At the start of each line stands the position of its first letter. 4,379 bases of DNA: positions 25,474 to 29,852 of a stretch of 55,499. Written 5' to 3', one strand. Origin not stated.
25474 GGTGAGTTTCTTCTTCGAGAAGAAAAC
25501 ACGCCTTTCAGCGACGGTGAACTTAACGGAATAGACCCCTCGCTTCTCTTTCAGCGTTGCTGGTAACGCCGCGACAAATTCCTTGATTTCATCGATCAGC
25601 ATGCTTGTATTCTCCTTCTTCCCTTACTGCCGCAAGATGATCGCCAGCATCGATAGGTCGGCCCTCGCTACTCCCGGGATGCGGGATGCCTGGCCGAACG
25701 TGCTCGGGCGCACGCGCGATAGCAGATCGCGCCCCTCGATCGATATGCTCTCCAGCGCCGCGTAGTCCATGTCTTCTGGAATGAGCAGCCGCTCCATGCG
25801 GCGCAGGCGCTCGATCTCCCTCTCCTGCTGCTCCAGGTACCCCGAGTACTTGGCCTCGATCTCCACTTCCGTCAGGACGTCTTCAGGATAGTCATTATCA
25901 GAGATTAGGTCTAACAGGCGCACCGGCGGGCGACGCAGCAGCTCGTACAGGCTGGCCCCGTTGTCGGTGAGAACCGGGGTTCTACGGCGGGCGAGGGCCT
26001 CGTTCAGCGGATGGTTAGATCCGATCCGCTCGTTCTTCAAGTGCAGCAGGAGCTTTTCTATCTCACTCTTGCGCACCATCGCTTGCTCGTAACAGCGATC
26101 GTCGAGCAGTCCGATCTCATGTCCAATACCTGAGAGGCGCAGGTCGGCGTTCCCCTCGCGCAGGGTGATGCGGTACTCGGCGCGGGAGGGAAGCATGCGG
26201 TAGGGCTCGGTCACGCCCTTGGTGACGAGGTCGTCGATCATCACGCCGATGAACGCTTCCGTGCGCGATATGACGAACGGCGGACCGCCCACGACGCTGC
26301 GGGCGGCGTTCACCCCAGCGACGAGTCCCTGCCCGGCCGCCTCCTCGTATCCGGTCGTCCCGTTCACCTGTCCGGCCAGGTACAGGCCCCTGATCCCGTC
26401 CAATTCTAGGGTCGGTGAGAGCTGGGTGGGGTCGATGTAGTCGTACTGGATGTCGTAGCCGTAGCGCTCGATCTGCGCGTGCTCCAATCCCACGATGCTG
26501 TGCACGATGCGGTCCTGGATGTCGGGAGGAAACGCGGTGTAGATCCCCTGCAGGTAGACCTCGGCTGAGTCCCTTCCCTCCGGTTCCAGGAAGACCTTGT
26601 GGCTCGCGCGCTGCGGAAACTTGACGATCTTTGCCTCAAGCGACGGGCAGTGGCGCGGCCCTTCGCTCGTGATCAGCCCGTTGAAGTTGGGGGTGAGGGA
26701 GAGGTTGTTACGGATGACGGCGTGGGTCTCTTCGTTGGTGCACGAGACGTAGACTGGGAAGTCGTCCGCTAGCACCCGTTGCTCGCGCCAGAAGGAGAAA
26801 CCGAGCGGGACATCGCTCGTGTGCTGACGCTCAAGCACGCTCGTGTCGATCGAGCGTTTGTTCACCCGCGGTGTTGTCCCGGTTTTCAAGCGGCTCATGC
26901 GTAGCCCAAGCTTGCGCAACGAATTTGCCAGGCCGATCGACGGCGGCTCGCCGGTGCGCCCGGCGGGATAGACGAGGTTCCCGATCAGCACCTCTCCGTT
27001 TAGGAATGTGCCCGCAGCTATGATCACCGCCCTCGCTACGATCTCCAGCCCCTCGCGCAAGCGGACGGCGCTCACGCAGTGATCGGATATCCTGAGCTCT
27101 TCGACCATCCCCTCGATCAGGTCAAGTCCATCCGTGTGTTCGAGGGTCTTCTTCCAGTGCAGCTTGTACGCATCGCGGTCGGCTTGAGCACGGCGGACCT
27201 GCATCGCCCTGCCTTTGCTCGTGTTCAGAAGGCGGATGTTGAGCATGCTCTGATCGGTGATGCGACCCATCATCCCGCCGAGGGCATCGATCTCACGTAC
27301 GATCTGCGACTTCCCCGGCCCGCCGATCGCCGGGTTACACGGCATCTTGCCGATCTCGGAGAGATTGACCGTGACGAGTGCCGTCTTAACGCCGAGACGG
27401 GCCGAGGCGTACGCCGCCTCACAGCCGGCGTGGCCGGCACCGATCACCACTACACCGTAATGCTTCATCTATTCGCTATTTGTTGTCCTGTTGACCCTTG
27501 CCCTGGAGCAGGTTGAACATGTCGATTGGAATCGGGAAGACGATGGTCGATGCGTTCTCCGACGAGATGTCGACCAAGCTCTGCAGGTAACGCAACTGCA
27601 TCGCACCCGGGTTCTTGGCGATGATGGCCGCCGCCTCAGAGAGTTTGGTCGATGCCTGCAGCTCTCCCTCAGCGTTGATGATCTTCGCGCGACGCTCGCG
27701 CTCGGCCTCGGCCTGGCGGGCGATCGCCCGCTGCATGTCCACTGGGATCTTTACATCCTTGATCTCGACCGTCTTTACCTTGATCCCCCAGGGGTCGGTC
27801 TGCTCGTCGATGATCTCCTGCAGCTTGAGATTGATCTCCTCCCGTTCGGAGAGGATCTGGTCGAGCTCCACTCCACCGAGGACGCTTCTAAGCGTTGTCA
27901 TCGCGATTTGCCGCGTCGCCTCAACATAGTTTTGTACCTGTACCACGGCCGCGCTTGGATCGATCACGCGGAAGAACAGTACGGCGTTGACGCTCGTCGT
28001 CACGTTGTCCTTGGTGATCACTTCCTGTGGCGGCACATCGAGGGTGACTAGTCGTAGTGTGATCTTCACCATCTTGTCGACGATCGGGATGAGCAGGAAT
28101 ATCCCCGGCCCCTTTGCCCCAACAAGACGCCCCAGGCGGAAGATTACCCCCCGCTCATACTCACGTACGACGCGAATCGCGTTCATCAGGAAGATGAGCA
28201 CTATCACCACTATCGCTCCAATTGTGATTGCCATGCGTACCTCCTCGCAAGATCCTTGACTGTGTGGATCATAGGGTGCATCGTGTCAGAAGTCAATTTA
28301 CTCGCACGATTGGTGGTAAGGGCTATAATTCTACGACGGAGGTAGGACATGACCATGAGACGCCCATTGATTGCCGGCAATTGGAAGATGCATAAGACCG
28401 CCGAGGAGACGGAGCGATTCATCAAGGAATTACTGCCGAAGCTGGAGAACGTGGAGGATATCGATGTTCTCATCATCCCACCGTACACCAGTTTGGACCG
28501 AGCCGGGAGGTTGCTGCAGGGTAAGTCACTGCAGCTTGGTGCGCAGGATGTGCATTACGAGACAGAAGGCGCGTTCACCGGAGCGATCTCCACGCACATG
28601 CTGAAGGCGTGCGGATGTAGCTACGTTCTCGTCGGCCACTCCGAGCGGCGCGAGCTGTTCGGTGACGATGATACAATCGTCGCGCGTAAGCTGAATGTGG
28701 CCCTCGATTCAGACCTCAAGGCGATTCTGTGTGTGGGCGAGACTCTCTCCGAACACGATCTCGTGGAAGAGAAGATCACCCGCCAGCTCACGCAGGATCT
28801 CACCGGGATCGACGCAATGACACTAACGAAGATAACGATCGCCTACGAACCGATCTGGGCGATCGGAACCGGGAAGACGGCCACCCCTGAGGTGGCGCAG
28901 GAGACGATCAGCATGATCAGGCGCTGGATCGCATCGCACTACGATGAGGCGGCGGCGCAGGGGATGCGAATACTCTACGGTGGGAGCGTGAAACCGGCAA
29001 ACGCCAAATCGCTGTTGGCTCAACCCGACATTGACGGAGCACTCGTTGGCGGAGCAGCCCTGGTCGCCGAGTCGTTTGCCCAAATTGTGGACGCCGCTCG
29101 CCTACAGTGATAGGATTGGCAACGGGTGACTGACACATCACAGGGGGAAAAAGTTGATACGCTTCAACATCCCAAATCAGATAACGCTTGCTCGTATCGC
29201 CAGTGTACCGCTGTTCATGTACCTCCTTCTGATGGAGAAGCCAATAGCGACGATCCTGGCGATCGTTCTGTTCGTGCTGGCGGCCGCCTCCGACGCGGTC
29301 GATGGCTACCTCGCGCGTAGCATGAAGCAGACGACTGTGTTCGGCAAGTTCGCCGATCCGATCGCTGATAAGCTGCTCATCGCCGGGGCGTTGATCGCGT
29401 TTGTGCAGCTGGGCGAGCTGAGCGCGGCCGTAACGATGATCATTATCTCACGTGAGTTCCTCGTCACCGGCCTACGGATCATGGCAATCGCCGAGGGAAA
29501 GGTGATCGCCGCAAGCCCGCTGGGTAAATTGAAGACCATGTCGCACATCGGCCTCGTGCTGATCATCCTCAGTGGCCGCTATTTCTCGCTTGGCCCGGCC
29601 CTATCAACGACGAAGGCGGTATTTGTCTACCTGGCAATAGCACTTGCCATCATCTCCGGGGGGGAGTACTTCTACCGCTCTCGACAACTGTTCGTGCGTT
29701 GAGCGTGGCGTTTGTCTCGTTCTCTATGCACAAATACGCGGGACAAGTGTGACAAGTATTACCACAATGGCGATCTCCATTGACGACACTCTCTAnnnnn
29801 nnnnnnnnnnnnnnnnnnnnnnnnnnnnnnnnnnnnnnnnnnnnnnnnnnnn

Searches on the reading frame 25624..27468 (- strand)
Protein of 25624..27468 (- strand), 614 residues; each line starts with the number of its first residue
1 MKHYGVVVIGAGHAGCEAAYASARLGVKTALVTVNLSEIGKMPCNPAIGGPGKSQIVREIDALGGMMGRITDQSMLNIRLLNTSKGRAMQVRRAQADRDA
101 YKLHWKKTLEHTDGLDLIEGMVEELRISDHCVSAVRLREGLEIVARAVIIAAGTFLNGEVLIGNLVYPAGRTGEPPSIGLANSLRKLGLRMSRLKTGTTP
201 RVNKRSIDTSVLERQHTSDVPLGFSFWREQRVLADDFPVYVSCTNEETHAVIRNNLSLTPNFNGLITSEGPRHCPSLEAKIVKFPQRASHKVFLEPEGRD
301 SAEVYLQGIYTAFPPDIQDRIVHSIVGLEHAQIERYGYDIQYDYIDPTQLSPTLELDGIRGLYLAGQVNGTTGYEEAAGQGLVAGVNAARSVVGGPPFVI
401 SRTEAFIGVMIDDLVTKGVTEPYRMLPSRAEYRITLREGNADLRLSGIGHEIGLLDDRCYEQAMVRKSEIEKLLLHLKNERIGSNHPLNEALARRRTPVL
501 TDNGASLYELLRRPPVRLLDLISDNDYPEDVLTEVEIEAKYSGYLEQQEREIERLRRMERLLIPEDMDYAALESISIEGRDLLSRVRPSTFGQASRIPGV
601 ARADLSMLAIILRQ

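Call 46: search_protein_families(library=pfam, proteins=[window:25624-27468:-], max_evalue=0.00001)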
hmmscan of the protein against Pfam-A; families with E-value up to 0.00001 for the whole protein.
window:25624-27468:- (614 aa): 3 families
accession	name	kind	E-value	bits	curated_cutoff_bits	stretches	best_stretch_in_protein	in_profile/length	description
PF01134.28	GIDA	-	1.7e-146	488.7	22.1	1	6-393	2-388/391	Glucose inhibited division protein A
PF13932.14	SAM_GIDA_C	-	6.7e-21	74.3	27.1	1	553-608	1-56/57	tRNA modifying enzyme MnmG/GidA C-terminal helical bundle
PF21680.2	GIDA_C_1st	-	5.4e-14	53.2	24.7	1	460-549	4-96/96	tRNA modifying enzyme MnmG/GidA C-terminal helical domain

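Call 47: find_homologous_proteins(query=window:25624-27468:-, max_evalue=1e-100)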
Query window:25624-27468:- (614 aa): 8000 proteins with E <= 1e-100 among 8000 candidates; the best 120 are listed.
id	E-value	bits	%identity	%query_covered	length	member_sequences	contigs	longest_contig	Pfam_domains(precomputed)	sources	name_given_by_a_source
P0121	0.0e+0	1252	91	100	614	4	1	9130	PF07992.21,PF21680.3,PF01134.29,PF13932.16,PF12831.14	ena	-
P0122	0.0e+0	1233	90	100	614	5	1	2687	PF21680.3,PF01134.29,PF13932.16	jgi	-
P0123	0.0e+0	1229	90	100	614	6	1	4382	PF07992.21,PF21680.3,PF01134.29,PF13932.16,PF12831.14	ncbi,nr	ncbi:tRNA uridine-5-carboxymethylaminomethyl(34) synthesis enzyme MnmG [Candidatus Bipolaricaulota b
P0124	0.0e+0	1224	89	100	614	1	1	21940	PF07992.21,PF21680.3,PF01134.29,PF13932.16,PF12831.14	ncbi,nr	ncbi:MAG: tRNA uridine-5-carboxymethylaminomethyl(34) synthesis enzyme MnmG [Candidatus Bipolaricaul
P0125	0.0e+0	1216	89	100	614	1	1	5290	PF07992.21,PF21680.3,PF01134.29,PF13932.16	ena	-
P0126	0.0e+0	1207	88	100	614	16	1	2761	PF21680.3,PF01134.29,PF13932.16,PF12831.14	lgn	-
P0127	0.0e+0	1202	88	100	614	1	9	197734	PF07992.21,PF21680.3,PF01134.29,PF13932.16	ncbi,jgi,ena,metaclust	metaclust:\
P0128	0.0e+0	1202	88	100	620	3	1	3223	PF07992.21,PF21680.3,PF01134.29,PF13932.16,PF12831.14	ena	-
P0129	0.0e+0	1196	88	100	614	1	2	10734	PF07992.21,PF21680.3,PF01134.29,PF13932.16,PF12831.14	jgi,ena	-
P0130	0.0e+0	1194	87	100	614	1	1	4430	PF21680.3,PF01134.29,PF13932.16,PF12831.14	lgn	-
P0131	0.0e+0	1142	83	100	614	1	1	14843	PF07992.21,PF21680.3,PF01134.29,PF13932.16,PF12831.14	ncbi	-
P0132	0.0e+0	1139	83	100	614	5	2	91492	PF07992.21,PF21680.3,PF01134.29,PF13932.16,PF12831.14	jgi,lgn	jgi:tRNA uridine 5-carboxymethylaminomethyl modification enzyme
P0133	0.0e+0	1128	82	100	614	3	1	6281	PF07992.21,PF21680.3,PF01134.29,PF13932.16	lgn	-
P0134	0.0e+0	1125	82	100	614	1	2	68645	PF07992.21,PF21680.3,PF01134.29,PF13932.16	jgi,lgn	jgi:tRNA uridine 5-carboxymethylaminomethyl modification enzyme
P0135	0.0e+0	1098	80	100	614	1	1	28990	PF07992.21,PF21680.3,PF01134.29,PF13932.16,PF12831.14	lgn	-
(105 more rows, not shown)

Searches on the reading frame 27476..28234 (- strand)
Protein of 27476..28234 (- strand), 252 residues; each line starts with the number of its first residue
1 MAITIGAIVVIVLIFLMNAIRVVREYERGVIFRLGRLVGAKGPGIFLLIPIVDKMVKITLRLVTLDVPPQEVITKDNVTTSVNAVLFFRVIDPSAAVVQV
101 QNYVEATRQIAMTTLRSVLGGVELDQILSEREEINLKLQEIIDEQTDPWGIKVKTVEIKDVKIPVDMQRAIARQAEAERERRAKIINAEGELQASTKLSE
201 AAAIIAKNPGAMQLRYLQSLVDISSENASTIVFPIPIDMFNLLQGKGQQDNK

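Call 46: search_protein_families(library=pfam, proteins=[window:27476-28234:-], max_evalue=0.00001)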
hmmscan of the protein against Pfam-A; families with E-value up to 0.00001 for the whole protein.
window:27476-28234:- (252 aa): 1 family
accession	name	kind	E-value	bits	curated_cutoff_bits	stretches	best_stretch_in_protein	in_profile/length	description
PF01145.31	Band_7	-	2.6e-38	132.2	23.6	1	22-191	2-175/176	SPFH domain / Band 7 family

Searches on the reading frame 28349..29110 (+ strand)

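Call 46: search_protein_families(library=pfam, proteins=[window:28349-29110:+], max_evalue=0.00001)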
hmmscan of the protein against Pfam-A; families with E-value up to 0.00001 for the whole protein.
window:28349-29110:+ (253 aa): 1 family
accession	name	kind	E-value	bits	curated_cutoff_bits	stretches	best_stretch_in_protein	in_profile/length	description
PF00121.24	TIM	-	4.9e-90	301.8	20.1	1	6-249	1-244/245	Triosephosphate isomerase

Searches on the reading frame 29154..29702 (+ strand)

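Call 46: search_protein_families(library=pfam, proteins=[window:29154-29702:+], max_evalue=0.00001)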
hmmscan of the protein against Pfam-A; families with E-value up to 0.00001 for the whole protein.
window:29154-29702:+ (182 aa): 1 family
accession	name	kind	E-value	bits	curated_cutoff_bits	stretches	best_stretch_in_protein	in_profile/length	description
PF01066.26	CDP-OH_P_transf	-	6.2e-40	137.5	22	1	4-166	1-151/152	CDP-alcohol phosphatidyltransferase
